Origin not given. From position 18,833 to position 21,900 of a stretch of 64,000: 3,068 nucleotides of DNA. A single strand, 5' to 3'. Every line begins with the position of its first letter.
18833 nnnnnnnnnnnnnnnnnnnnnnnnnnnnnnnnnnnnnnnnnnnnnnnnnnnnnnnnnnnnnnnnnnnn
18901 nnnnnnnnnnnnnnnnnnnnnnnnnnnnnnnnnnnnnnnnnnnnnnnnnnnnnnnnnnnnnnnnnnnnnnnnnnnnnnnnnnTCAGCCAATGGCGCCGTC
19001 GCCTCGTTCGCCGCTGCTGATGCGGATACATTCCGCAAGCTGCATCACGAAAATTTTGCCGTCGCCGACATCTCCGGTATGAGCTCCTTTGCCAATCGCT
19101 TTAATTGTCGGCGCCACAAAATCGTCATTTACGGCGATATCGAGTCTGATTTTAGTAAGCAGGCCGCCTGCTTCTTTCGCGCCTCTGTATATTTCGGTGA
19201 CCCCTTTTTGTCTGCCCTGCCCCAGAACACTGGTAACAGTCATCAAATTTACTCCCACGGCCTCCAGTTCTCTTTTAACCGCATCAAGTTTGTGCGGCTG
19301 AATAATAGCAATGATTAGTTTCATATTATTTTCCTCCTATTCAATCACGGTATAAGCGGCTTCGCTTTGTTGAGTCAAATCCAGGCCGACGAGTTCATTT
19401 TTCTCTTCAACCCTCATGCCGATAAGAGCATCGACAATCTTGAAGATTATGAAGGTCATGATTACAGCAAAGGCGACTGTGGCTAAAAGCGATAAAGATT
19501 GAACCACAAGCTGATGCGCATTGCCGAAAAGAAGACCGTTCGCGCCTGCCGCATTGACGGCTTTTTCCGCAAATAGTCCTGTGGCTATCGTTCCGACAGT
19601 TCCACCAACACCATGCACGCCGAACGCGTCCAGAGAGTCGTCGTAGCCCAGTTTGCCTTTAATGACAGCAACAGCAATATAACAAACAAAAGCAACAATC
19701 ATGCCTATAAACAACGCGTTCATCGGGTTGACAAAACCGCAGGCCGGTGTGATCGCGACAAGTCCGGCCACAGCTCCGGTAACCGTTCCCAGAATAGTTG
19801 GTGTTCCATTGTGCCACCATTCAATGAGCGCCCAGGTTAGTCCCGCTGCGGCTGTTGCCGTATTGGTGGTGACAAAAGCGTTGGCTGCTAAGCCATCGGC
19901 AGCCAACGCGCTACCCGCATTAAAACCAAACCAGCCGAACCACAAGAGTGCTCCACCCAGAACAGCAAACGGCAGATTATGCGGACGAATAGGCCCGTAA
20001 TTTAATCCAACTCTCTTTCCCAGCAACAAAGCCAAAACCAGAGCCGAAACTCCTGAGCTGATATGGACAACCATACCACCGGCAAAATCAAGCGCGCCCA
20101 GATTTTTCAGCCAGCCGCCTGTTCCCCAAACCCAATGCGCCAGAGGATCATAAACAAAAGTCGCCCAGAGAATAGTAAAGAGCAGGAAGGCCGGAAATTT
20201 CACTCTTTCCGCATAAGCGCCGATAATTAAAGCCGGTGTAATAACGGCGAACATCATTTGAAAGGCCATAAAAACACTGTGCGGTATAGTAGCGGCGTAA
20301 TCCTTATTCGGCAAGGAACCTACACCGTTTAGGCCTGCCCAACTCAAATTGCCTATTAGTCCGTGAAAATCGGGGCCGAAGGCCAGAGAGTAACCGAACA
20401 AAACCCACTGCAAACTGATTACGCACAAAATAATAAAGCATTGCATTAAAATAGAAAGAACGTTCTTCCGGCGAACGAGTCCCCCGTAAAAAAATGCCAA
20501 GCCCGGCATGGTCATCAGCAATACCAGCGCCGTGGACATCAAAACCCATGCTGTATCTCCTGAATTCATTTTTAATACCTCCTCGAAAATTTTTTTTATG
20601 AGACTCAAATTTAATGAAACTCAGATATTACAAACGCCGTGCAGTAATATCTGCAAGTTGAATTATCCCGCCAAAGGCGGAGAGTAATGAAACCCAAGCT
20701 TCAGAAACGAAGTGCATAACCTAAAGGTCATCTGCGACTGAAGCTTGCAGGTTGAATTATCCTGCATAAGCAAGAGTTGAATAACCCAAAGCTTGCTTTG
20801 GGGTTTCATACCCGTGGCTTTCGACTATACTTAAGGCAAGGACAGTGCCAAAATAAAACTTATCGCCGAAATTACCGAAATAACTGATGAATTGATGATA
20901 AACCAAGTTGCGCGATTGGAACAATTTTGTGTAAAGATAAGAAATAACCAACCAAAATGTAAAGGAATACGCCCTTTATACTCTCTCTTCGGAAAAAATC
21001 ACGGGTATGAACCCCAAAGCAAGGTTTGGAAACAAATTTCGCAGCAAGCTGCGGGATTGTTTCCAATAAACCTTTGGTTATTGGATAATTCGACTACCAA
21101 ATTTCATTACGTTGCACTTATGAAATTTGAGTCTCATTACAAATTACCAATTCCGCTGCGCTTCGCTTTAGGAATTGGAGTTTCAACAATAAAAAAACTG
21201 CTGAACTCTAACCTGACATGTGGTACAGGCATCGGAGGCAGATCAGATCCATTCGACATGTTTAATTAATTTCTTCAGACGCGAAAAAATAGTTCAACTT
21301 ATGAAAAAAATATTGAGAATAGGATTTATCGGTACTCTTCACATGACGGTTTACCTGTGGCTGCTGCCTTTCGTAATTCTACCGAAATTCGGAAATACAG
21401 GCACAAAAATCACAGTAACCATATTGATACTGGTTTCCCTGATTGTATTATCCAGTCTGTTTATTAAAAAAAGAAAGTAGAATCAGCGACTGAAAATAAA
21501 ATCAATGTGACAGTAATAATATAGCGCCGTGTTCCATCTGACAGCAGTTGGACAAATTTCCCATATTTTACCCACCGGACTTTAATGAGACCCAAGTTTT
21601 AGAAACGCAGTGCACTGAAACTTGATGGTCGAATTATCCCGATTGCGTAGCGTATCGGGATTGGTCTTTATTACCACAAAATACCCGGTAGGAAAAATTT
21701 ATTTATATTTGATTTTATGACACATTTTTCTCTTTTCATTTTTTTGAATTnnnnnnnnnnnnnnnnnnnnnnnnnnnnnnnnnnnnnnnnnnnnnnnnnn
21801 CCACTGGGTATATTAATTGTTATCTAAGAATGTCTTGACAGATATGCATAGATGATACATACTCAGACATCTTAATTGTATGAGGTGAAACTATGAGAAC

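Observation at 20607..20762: Repeated unit with conserved flanks and loop but completely swapped, fully compensated 9-bp stems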

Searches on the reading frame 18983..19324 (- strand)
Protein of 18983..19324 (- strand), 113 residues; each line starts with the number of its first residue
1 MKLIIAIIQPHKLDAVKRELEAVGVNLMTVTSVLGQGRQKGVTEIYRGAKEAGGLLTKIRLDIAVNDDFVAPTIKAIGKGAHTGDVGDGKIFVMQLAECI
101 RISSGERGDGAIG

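Call 15: search_protein_families(library=pfam, proteins=[window:18983-19324:-])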
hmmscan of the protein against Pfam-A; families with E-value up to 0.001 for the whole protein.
window:18983-19324:- (113 aa): 1 family
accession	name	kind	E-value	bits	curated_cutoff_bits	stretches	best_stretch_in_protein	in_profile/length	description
PF00543.27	P-II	-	8.8e-25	87.5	25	1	1-106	1-102/102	Nitrogen regulatory protein P-II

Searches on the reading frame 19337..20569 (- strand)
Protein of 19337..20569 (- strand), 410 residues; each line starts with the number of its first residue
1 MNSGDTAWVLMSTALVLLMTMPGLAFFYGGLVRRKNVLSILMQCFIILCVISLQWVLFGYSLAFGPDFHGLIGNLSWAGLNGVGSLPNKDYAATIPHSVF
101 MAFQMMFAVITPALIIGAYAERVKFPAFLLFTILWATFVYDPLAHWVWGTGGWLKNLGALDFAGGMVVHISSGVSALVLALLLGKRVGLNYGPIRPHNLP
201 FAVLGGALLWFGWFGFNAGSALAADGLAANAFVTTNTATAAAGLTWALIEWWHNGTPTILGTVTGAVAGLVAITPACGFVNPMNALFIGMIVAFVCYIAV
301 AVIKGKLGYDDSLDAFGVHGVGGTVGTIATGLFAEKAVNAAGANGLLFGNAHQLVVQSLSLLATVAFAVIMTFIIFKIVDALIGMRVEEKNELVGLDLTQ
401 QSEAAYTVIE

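Call 15: search_protein_families(library=pfam, proteins=[window:19337-20569:-])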
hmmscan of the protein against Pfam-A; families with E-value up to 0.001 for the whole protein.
window:19337-20569:- (410 aa): 1 family
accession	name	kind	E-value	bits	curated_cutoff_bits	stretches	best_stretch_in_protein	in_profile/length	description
PF00909.26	Ammonium_transp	-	2.5e-132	441.8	23.2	1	7-406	1-399/399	Ammonium Transporter Family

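Call 33: find_homologous_proteins(query=window:19337-20569:-, max_evalue=1e-100)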
Query window:19337-20569:- (410 aa): 7997 proteins with E <= 1e-100 among 8000 candidates; the best 120 are listed.
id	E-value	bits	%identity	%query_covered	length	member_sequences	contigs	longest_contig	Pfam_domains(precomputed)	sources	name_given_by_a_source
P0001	3.4e-259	878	98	100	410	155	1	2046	PF00909.27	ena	-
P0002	9.2e-255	863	95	100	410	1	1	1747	PF00909.27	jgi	jgi:Amt family ammonium transporter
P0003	1.1e-253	860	95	100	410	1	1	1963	PF00909.27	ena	-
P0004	8.2e-253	857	94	100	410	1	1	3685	PF00909.27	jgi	-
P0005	1.2e-252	856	94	100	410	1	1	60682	PF00909.27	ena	-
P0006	1.7e-252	856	95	100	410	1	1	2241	PF00909.27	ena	-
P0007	2.2e-252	855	94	100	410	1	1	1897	PF00909.27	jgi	jgi:Amt family ammonium transporter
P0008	2.7e-252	855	94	100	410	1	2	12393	PF00909.27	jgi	jgi:Amt family ammonium transporter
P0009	2.0e-251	852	93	100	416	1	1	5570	PF00909.27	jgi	jgi:ammonium transporter, Amt family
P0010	2.1e-251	852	94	100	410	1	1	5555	PF00909.27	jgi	jgi:Amt family ammonium transporter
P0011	8.5e-251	850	93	100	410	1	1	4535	PF00909.27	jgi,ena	-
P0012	2.1e-250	849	93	100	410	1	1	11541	PF00909.27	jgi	jgi:ammonium transporter, Amt family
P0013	7.0e-250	847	93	100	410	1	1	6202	PF00909.27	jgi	jgi:Amt family ammonium transporter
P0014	1.0e-249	847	93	100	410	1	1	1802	PF00909.27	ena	-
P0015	1.1e-249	847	93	100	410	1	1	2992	PF00909.27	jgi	jgi:Amt family ammonium transporter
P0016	5.7e-249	844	92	100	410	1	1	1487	PF00909.27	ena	-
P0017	9.4e-249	843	93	100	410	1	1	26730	PF00909.27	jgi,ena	-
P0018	5.8e-248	841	91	100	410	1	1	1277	PF00909.27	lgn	-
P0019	7.4e-248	840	93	100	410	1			PF00909.27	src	-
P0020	1.9e-247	839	91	100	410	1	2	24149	PF00909.27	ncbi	-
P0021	2.2e-247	839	92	100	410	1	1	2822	PF00909.27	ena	-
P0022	1.3e-246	836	95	98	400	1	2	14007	PF00909.27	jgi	jgi:Amt family ammonium transporter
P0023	2.7e-246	835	90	100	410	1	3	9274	PF00909.27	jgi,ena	-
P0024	4.2e-246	835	92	100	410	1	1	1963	PF00909.27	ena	-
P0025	4.5e-246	835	90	100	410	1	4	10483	PF00909.27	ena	-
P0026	5.4e-246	834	94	98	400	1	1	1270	PF00909.27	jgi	jgi:Amt family ammonium transporter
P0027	5.5e-246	834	91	100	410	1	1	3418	PF00909.27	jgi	jgi:Amt family ammonium transporter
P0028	1.4e-245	833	94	98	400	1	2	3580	PF00909.27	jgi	jgi:Amt family ammonium transporter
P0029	2.0e-245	832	91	100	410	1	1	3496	PF00909.27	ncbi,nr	ncbi:MAG: ammonium transporter [Deltaproteobacteria bacterium]|nr:ammonium transporter [Deltaproteob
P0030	2.2e-245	832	90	100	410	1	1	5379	PF00909.27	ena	-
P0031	2.5e-245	832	90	100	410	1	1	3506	PF00909.27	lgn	-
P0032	2.9e-245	832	90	100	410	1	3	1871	PF00909.27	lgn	-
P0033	3.2e-245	832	90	100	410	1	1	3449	PF00909.27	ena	-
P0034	4.6e-245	831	94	98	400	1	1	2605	PF00909.27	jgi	jgi:Amt family ammonium transporter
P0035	5.0e-245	831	90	100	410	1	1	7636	PF00909.27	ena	-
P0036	5.7e-245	831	90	100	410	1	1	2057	PF00909.27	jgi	-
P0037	3.9e-244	828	90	100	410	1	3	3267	PF00909.27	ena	-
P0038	5.7e-244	828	91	100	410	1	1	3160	PF00909.27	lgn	-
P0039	6.5e-244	827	90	100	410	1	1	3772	PF00909.27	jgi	jgi:ammonium transporter, Amt family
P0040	1.1e-243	827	90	100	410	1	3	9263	PF00909.27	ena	-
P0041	1.4e-243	826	89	100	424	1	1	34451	PF00909.27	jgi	jgi:Amt family ammonium transporter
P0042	1.9e-243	826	90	100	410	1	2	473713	PF00909.27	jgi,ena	-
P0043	2.4e-243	826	90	100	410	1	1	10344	PF00909.27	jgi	-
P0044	3.0e-243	825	90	100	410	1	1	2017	PF00909.27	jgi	-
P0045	4.5e-243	825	90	100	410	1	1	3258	PF00909.27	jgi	-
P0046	5.1e-243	825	90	100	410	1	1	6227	PF00909.27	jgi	jgi:ammonium transporter, Amt family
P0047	5.7e-243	824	90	100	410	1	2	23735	PF00909.27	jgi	jgi:Amt family ammonium transporter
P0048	5.9e-243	824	89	100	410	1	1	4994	PF00909.27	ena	-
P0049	6.2e-243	824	89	100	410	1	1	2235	PF00909.27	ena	-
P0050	7.2e-243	824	90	100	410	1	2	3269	PF00909.27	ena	-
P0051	7.5e-243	824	89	100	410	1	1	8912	PF00909.27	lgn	-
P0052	1.3e-242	823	90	100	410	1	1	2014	PF00909.27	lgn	-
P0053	1.9e-242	823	90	100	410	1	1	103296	PF00909.27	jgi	-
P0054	2.1e-242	823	89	100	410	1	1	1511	PF00909.27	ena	-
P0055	2.4e-242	822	89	100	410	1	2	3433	PF00909.27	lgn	-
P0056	3.1e-242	822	89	100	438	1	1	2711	PF00909.27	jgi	jgi:ammonium transporter, Amt family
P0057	3.1e-242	822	89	100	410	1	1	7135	PF00909.27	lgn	-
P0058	3.1e-242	822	89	100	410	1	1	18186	PF00909.27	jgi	-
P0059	3.4e-242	822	89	100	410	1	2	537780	PF00909.27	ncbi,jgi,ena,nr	ncbi:MAG: ammonia channel protein [Deltaproteobacteria bacterium HGW-Deltaproteobacteria-13]|jgi:Amt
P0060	3.4e-242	822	89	100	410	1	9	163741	PF00909.27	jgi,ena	-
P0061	3.8e-242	822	90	100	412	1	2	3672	PF00909.27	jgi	jgi:Amt family ammonium transporter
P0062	3.8e-242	822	89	100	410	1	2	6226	PF00909.27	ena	-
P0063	4.4e-242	821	89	100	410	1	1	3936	PF00909.27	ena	-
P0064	6.0e-242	821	90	100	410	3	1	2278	PF00909.27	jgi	jgi:Amt family ammonium transporter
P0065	6.7e-242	821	89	100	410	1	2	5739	PF00909.27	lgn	-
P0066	9.4e-242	820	89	100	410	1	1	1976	PF00909.27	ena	-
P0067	1.3e-241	820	89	100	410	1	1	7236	PF00909.27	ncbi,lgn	-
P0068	1.3e-241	820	89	100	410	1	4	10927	PF00909.27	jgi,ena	jgi:Amt family ammonium transporter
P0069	1.4e-241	820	88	100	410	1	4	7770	PF00909.27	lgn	-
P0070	1.4e-241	820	89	100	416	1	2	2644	PF00909.27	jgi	jgi:Amt family ammonium transporter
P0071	1.6e-241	820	89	100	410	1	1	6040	PF00909.27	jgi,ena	-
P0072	1.8e-241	819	89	100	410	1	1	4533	PF00909.27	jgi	jgi:ammonium transporter, Amt family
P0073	1.9e-241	819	89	100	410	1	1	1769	PF00909.27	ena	-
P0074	1.9e-241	819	89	100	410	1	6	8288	PF00909.27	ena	-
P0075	2.3e-241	819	89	100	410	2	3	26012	PF00909.27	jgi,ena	jgi:Amt family ammonium transporter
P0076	2.6e-241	819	90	100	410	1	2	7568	PF00909.27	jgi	jgi:Amt family ammonium transporter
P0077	2.7e-241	819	89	100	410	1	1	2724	PF00909.27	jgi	-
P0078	2.9e-241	819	89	100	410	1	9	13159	PF00909.27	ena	-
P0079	3.1e-241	819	89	100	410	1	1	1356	PF00909.27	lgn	-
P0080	3.5e-241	818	89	100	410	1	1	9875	PF00909.27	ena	-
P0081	3.5e-241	818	89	100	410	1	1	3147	PF00909.27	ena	-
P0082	3.6e-241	818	89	100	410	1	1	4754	PF00909.27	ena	-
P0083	3.6e-241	818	89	100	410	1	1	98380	PF00909.27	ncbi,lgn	-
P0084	4.0e-241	818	89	100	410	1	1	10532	PF00909.27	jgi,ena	-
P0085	4.1e-241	818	89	100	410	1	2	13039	PF00909.27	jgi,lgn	-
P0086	4.3e-241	818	90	100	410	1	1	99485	PF00909.27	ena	-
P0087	4.9e-241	818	89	100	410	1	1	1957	PF00909.27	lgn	-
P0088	5.0e-241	818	88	100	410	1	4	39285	PF00909.27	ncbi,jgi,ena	ncbi:MAG: ammonium transporter [Deltaproteobacteria bacterium]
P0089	5.8e-241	818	89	100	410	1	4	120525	PF00909.27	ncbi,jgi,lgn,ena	ncbi:MAG: ammonium transporter [Smithellaceae bacterium]|jgi:Amt family ammonium transporter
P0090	5.9e-241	818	90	100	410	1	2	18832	PF00909.27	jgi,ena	-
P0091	6.0e-241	818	89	100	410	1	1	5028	PF00909.27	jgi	-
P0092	6.6e-241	818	89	100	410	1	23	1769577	PF00909.27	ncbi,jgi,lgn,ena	ncbi:MAG: ammonium transporter [Smithellaceae bacterium]|jgi:Amt family ammonium transporter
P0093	7.2e-241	817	89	100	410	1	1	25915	PF00909.27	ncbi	ncbi:MAG: ammonium transporter [Smithella sp.]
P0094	7.6e-241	817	89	100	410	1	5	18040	PF00909.27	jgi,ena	-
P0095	7.8e-241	817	89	100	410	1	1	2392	PF00909.27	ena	-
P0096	9.1e-241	817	89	100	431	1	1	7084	PF00909.27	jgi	-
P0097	9.7e-241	817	89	100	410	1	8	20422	PF00909.27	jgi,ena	jgi:Amt family ammonium transporter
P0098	9.7e-241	817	89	100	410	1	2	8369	PF00909.27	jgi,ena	-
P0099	1.1e-240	817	89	100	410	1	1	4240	PF00909.27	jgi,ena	jgi:Amt family ammonium transporter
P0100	1.1e-240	817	89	100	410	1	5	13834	PF00909.27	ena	-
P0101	1.2e-240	817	89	100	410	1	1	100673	PF00909.27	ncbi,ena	-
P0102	1.4e-240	817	89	100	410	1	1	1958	PF00909.27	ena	-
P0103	1.4e-240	816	88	100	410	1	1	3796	PF00909.27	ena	-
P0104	2.0e-240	816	90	100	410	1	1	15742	PF00909.27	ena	-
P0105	2.1e-240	816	88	100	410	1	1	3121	PF00909.27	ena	-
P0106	2.4e-240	816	89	100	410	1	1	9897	PF00909.27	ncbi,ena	-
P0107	2.4e-240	816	88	100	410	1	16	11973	PF00909.27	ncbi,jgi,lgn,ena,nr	ncbi:MAG TPA: ammonium transporter [Smithellaceae bacterium]|nr:ammonium transporter [Smithellaceae 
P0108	2.4e-240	816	88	100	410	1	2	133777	PF00909.27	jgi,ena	-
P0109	2.9e-240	815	93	96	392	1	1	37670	PF00909.27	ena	-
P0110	3.3e-240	815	88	100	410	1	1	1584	PF00909.27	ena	-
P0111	3.3e-240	815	89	100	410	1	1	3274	PF00909.27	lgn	-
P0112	3.4e-240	815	88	100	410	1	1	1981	PF00909.27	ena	-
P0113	3.7e-240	815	89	100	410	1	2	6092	PF00909.27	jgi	jgi:Amt family ammonium transporter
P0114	3.7e-240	815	88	100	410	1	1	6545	PF00909.27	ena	-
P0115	4.1e-240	815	88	100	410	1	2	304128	PF00909.27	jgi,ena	jgi:Amt family ammonium transporter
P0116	5.4e-240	815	89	100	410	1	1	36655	PF00909.27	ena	-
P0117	5.4e-240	815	89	100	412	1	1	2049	PF00909.27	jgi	jgi:Amt family ammonium transporter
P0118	5.8e-240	814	89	100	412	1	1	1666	PF00909.27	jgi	jgi:ammonium transporter, Amt family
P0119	5.8e-240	814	88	100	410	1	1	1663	PF00909.27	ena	-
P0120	6.3e-240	814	88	100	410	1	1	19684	PF00909.27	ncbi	ncbi:MAG: ammonium transporter [Smithella sp.]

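Call 34: find_encoding_contigs(protein=P0005, flank=3000, max_places=1)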
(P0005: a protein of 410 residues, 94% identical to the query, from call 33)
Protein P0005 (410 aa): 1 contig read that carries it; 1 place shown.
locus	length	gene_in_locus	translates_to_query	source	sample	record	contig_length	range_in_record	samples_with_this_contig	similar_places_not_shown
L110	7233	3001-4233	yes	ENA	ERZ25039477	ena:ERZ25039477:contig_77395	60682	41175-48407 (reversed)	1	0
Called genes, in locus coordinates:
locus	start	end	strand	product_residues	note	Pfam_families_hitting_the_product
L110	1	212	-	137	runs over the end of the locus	-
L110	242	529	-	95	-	PF05433:Rick_17kDa_Anti (weak)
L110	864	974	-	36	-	-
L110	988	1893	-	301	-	PF00916:Sulfate_transp, PF01740:STAS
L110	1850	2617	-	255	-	PF00916:Sulfate_transp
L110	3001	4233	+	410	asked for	PF00909:Ammonium_transp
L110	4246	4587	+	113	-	PF00543:P-II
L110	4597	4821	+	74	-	PF02954:HTH_8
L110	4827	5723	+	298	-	-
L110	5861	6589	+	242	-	PF00117:GATase, PF07722:Peptidase_C26 (weak)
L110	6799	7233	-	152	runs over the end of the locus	PF00795:CN_hydrolase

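Call 35: find_encoding_contigs(protein=P0017, flank=3000, max_places=1)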
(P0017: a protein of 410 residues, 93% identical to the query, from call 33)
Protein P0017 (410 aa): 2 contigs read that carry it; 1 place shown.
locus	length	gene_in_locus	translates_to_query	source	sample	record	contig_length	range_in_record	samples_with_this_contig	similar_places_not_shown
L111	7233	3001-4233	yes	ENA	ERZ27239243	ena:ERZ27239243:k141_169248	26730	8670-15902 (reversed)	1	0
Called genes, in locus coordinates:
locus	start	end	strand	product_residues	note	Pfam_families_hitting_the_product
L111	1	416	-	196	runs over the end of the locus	-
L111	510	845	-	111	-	-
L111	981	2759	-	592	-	PF00916:Sulfate_transp, PF01740:STAS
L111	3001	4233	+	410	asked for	PF00909:Ammonium_transp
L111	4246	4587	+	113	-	PF00543:P-II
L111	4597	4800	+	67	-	PF02954:HTH_8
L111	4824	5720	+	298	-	-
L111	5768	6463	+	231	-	PF00117:GATase, PF07722:Peptidase_C26 (weak)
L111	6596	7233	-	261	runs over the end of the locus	PF00795:CN_hydrolase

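Call 36: find_encoding_contigs(protein=P0042, flank=3000, max_places=1)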
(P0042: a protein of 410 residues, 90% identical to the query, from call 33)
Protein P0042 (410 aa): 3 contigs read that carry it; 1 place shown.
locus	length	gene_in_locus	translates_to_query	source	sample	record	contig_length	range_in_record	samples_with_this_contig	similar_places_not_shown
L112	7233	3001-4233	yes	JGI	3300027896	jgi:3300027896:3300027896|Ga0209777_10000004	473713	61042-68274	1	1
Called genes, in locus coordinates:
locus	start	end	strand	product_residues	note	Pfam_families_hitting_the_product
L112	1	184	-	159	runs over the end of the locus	PF00027:cNMP_binding (weak)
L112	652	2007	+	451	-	PF12912:N_NLPC_P60, PF12913:SH3_6, PF12914:SH3_7, PF00877:NLPC_P60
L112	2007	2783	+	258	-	PF01416:PseudoU_synth_1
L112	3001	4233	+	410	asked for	PF00909:Ammonium_transp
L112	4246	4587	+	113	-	PF00543:P-II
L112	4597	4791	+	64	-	PF02954:HTH_8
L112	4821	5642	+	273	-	-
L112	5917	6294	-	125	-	PF00543:P-II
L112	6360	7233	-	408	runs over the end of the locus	PF00909:Ammonium_transp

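Call 37: find_encoding_contigs(protein=P0092, flank=3000, max_places=1)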
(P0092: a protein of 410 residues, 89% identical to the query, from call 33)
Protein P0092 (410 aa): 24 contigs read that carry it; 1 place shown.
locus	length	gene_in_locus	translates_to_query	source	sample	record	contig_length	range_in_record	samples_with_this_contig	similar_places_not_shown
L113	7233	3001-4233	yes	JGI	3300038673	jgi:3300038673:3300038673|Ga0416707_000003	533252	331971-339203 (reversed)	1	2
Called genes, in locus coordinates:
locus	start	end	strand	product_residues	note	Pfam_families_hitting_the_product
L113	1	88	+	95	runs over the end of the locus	-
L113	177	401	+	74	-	PF20068:Amphi-Trp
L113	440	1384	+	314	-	PF00849:PseudoU_synth_2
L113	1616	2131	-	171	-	PF00856:SET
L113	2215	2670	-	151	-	PF03358:FMN_red (weak), PF00258:Flavodoxin_1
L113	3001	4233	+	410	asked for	PF00909:Ammonium_transp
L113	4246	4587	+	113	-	PF00543:P-II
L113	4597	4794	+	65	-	PF02954:HTH_8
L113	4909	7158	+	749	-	PF01590:GAF, PF13185:GAF_2, PF13492:GAF_3, PF05524:PEP-utilisers_N, PF00391:PEP-utilizers, PF02896:PEP-utilizers_C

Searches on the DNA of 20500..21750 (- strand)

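Call 21: search_rna_families(source=window, start=20500, end=21750, threshold=evalue, max_evalue=10)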
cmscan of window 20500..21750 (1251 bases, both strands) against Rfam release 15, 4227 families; matches with E-value up to 10: 3.
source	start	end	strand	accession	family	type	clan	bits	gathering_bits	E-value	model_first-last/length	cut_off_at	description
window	21638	21727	-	RF04331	Plastid-clpP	Cis-reg;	-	18.3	55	4.5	1-69/69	no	Plastid-clpP 5UTR RNA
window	20957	21024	+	RF01730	Termite-leu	Cis-reg;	-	15.6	51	3.4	1-78/78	no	Termite-leu RNA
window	20834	20880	-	RF00039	DicF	Gene; antisense;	-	14.4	48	5.2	1-52/52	no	DicF RNA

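Call 50: build_rna_model(alignment_id=A1, structure=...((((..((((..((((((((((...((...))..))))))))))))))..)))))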
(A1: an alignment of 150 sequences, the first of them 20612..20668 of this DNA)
Model R1 built from alignment A1 (150 sequences, 57 columns); structure: as given.
model positions 57; base pairs 20; branch points 0; effective number of sequences 14.59; information 0.977 bits per position. Calibrated on 0.2 Mb of random sequence (short: E-values are rough).
structure used (alignment columns):
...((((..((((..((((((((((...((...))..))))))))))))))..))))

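Call 51: search_with_rna_model(model_id=R1, source=window, filters=off, max_evalue=1, show_alignments=4)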
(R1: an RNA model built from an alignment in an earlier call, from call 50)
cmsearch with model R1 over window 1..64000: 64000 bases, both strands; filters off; matches with E-value up to 1: 10.
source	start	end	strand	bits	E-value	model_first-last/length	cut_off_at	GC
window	21583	21639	-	78.5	7.8e-17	1-57/57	no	0.4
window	48094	48150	+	78.1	9.8e-17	1-57/57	no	0.33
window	21083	21139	+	77.7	1.2e-16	1-57/57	no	0.32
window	20612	20668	-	73.9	1e-15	1-57/57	no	0.35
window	46873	46929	+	64.6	2.2e-13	1-57/57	no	0.44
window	44594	44650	-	60.1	2.8e-12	1-57/57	no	0.42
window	53262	53329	+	57.3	1.4e-11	1-57/57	no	0.46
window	44665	44707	-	37.3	1.2e-06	1-57/57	no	0.42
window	21140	21184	+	32.4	2.1e-05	9-53/57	no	0.44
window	20688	20756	-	29.6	0.0001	7-54/57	no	0.45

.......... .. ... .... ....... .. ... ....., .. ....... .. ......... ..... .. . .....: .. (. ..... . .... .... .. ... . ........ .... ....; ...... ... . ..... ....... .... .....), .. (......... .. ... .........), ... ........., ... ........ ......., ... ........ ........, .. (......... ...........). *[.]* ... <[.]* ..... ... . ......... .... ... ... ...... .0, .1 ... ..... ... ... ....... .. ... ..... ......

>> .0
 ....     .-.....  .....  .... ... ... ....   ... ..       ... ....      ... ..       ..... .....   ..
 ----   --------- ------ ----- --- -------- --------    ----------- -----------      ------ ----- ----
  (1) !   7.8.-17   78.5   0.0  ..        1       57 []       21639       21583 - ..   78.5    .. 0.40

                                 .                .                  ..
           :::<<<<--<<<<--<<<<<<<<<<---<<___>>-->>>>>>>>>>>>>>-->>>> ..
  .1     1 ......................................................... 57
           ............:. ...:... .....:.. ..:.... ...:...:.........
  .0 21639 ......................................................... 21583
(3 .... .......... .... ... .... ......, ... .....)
